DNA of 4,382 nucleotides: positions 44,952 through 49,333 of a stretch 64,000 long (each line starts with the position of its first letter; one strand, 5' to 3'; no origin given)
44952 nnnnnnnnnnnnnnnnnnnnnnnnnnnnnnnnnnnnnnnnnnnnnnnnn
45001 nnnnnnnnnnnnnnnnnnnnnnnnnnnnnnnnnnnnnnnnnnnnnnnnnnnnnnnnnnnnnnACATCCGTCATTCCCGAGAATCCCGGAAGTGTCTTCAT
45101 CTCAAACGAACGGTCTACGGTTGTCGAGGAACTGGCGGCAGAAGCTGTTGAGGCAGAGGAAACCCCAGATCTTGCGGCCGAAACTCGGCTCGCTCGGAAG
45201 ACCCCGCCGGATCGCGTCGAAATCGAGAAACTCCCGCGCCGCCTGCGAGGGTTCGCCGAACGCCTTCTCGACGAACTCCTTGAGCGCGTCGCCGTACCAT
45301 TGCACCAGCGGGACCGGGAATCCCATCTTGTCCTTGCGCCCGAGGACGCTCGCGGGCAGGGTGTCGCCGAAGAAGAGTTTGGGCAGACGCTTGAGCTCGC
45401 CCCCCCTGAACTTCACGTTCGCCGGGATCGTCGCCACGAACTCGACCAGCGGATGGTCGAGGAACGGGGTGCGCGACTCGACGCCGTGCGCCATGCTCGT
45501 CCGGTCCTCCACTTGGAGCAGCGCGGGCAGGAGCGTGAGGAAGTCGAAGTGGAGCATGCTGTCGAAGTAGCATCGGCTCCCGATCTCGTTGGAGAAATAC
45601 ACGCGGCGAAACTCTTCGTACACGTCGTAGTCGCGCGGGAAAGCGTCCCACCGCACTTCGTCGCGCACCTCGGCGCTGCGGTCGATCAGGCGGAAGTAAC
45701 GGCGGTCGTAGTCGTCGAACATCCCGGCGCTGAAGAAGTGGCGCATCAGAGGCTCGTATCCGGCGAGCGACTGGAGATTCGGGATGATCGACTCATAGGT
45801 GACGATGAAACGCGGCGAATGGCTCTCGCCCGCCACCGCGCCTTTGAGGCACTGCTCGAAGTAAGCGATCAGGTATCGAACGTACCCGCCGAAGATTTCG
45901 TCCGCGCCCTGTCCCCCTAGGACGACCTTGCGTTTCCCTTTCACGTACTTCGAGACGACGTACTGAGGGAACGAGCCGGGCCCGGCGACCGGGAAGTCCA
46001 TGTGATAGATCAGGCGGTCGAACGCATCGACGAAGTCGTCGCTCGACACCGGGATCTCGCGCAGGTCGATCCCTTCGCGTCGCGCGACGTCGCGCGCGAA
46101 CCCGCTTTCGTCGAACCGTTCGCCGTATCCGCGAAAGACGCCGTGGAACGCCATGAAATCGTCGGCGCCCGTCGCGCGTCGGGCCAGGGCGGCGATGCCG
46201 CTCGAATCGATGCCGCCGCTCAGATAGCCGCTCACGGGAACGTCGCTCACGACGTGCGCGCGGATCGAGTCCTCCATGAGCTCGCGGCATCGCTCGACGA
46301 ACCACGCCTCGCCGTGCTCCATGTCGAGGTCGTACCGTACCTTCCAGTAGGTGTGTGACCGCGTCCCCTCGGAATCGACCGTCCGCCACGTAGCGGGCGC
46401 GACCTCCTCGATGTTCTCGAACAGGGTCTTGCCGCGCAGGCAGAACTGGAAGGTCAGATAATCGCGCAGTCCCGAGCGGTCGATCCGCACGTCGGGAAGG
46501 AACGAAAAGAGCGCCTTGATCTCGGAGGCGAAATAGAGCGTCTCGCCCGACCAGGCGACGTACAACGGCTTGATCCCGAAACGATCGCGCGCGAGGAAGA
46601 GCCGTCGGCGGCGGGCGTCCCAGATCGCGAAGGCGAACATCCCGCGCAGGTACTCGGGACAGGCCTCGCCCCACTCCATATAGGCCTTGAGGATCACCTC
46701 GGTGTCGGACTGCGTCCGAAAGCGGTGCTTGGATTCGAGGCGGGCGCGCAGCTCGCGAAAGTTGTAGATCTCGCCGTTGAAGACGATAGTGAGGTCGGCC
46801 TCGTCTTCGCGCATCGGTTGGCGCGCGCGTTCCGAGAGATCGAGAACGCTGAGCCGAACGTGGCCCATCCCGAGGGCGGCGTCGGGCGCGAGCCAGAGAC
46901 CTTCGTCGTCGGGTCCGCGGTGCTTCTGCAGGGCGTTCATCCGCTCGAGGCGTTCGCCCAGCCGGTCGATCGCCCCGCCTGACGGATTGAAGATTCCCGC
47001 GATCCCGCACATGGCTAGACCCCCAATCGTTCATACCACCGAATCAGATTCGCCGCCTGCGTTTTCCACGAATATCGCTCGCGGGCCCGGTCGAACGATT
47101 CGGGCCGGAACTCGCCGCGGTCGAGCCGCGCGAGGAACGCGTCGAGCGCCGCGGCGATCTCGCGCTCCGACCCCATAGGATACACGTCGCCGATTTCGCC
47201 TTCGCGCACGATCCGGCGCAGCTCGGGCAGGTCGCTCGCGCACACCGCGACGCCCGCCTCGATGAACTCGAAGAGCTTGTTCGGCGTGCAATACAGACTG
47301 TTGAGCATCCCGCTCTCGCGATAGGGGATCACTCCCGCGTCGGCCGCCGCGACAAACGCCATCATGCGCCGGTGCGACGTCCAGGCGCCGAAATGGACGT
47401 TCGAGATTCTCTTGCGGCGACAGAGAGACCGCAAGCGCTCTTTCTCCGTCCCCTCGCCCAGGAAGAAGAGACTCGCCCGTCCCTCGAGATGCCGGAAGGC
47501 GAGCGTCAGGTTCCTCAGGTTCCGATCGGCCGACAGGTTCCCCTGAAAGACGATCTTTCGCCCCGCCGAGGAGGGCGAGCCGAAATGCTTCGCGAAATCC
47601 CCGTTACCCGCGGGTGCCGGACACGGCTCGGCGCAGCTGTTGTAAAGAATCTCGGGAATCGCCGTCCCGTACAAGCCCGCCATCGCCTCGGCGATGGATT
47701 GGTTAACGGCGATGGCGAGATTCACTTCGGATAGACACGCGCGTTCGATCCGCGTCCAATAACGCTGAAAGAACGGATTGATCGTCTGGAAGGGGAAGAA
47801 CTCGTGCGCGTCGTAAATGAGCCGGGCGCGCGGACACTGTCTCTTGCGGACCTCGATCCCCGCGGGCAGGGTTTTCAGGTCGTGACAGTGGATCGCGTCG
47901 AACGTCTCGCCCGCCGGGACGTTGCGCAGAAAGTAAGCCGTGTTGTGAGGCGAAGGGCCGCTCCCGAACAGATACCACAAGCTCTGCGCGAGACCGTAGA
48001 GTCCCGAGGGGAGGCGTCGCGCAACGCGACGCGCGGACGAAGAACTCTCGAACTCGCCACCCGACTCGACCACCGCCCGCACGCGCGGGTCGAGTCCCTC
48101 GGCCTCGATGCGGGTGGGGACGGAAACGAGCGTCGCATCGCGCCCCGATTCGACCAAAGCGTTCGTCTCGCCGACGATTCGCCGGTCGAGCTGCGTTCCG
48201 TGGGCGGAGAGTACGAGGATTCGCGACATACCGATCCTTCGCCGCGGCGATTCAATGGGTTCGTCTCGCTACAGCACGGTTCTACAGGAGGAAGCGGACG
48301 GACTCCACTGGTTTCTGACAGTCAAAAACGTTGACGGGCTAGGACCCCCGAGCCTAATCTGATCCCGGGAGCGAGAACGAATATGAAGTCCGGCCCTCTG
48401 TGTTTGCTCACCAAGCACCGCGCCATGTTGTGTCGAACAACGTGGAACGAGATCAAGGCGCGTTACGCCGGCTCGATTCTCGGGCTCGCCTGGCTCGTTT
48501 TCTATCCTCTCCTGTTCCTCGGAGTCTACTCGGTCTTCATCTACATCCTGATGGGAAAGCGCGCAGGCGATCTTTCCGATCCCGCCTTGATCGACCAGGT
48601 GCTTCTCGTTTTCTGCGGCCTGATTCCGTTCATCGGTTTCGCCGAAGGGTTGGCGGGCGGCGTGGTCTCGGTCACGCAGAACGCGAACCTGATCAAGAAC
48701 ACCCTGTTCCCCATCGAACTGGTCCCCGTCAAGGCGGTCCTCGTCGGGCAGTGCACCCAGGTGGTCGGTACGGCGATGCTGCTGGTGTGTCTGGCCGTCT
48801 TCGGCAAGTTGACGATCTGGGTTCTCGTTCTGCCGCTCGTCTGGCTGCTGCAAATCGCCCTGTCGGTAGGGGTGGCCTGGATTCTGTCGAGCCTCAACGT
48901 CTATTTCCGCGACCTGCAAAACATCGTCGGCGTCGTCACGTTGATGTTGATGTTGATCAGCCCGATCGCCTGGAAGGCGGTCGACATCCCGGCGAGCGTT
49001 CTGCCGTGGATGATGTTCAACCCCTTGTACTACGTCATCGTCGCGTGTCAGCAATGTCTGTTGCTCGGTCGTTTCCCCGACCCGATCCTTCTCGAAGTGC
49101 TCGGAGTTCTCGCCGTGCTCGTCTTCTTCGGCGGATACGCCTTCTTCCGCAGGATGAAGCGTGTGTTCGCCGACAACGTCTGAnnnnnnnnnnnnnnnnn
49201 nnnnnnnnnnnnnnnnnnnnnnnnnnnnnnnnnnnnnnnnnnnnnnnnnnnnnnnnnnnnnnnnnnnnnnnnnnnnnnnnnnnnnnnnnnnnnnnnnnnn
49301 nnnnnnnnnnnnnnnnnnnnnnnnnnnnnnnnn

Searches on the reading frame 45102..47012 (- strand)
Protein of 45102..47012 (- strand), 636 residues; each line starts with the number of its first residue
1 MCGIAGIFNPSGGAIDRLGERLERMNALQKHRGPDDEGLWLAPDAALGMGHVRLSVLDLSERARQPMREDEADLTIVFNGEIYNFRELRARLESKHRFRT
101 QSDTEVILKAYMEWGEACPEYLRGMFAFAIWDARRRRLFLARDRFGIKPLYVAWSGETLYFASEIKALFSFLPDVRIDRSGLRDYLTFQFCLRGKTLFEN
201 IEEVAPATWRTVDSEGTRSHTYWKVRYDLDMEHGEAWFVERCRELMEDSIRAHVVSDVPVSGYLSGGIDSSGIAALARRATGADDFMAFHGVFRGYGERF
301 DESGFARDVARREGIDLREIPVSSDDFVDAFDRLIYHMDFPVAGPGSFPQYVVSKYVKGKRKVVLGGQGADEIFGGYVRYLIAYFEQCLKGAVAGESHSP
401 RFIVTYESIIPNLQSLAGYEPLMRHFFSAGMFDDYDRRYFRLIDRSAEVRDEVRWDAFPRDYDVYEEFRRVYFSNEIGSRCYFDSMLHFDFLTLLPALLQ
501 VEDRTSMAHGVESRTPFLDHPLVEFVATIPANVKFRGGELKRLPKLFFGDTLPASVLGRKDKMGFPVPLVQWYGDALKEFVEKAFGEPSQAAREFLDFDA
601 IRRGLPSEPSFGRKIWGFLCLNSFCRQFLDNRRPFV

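Call 11: search_protein_families(library=pfam, proteins=[window:45102-47012:-], max_evalue=0.001)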
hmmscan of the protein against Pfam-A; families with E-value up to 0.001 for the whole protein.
window:45102-47012:- (636 aa): 3 families
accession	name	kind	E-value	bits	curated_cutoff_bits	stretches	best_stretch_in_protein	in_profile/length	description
PF00733.27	Asn_synthase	-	1.7e-79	268.5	21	1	242-619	2-346/354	Asparagine synthase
PF13537.11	GATase_7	-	8.1e-49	165.2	25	1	51-169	1-122/123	Glutamine amidotransferase domain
PF13522.11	GATase_6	-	6.3e-47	159.3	27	1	34-164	1-130/130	Glutamine amidotransferase domain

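Call 72: search_protein_families(library=ncbifam, proteins=[window:45102-47012:-], max_evalue=0.00001)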
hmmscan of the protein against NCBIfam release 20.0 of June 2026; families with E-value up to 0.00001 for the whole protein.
window:45102-47012:- (636 aa): 9 families
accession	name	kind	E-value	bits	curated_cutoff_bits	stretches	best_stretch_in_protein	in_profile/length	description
TIGR01536.1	asn_synth_AEB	equivalog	1.2e-145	486.5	267.1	1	2-565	1-517/517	asparagine synthase (glutamine-hydrolyzing)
TIGR03108.1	eps_aminotran_1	hypoth_equivalog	2.5e-124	416.3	816.9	1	1-626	1-626/628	XrtA/PEP-CTERM system amidotransferase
TIGR03104.1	trio_amidotrans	equivalog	4.7e-107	358.6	570.1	2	1-380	1-383/589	N-acetylglutaminylglutamine amidotransferase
NF006949.0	PRK09431.1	equivalog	1.8e-80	271.1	499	2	1-378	1-359/554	asparagine synthase B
NF033535.1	lass_lactam_cya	exception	2.2e-79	267.7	525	2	1-379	1-381/668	lasso peptide isopeptide bond-forming cyclase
NF033561.1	macrolact_Ik_Al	subfamily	3.3e-16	59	300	1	130-324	85-278/561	albusnodin/ikarugamycin family macrolactam cyclase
TIGR01134.1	purF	equivalog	1.2e-12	48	350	1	47-169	66-200/432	amidophosphoribosyltransferase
NF001484.0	PRK00331.1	subfamily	3.6e-10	38.9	381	1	45-171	65-201/601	isomerizing glutamine--fructose-6-phosphate transaminase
TIGR01135.1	glmS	equivalog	7.5e-10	37.9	418.05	1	45-172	64-201/607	glutamine--fructose-6-phosphate transaminase (isomerizing)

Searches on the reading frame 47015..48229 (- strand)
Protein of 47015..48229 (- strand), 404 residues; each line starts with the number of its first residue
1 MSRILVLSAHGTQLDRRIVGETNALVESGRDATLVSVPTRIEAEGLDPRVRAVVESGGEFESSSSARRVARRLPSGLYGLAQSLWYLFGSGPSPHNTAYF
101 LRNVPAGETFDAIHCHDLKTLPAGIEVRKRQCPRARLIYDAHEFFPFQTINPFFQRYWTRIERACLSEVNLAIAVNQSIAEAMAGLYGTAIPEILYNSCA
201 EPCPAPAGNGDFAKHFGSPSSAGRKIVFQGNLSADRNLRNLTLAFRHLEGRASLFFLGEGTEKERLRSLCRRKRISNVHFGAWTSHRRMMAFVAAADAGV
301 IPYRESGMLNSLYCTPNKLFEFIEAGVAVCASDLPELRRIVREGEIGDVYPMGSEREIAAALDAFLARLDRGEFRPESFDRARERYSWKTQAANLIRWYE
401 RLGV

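Call 11: search_protein_families(library=pfam, proteins=[window:47015-48229:-], max_evalue=0.001)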
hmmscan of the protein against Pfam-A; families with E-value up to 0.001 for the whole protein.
window:47015-48229:- (404 aa): 5 families
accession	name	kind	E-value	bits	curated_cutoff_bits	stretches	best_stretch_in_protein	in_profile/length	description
PF13692.12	Glyco_trans_1_4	-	3.2e-12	47.3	27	1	224-366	2-140/142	Glycosyl transferases group 1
PF00534.26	Glycos_transf_1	-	4.5e-10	39.8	26.4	1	224-367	16-157/172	Glycosyl transferases group 1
PF13579.12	Glyco_trans_4_4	-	9.7e-08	32.9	29.7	1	42-187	15-146/158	Glycosyl transferase 4-like domain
PF13439.12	Glyco_transf_4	-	2.1e-07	31.6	28.5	1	100-189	63-154/170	Glycosyltransferase Family 4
PF13524.12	Glyco_trans_1_2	-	0.00056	20.3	25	1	273-396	27-143/144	Glycosyl transferase-like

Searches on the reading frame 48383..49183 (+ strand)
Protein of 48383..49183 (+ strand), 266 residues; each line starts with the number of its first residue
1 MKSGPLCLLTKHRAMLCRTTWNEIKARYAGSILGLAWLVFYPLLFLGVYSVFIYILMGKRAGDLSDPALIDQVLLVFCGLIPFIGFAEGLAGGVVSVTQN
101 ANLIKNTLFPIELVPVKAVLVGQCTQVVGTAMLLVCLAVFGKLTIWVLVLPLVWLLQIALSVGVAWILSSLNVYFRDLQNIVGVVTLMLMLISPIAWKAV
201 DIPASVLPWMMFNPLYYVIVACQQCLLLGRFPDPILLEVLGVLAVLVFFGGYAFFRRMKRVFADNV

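Call 5: search_protein_families(library=pfam, proteins=[window:48383-49183:+], max_evalue=0.01)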
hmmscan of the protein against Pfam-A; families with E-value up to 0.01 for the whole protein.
window:48383-49183:+ (266 aa): 2 families
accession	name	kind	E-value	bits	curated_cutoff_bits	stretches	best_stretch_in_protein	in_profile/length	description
PF01061.29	ABC2_membrane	-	1e-11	45.2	26.9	1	20-224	7-208/211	ABC-2 type transporter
PF07297.17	DPM2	-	0.00039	21.1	27.3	1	125-153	2-30/75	Dolichol phosphate-mannose biosynthesis regulatory protein (DPM2)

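Call 6: search_protein_families(library=ncbifam, proteins=[window:48383-49183:+], max_evalue=0.01)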
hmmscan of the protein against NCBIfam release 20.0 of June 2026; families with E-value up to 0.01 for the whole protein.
window:48383-49183:+ (266 aa): 1 family
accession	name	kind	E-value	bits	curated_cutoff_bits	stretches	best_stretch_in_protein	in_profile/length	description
NF050109.1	galactan_ABC_perm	equivalog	7.9e-07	28.8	380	1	12-225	20-232/272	galactan export ABC transporter permease subunit Wzm/RfbD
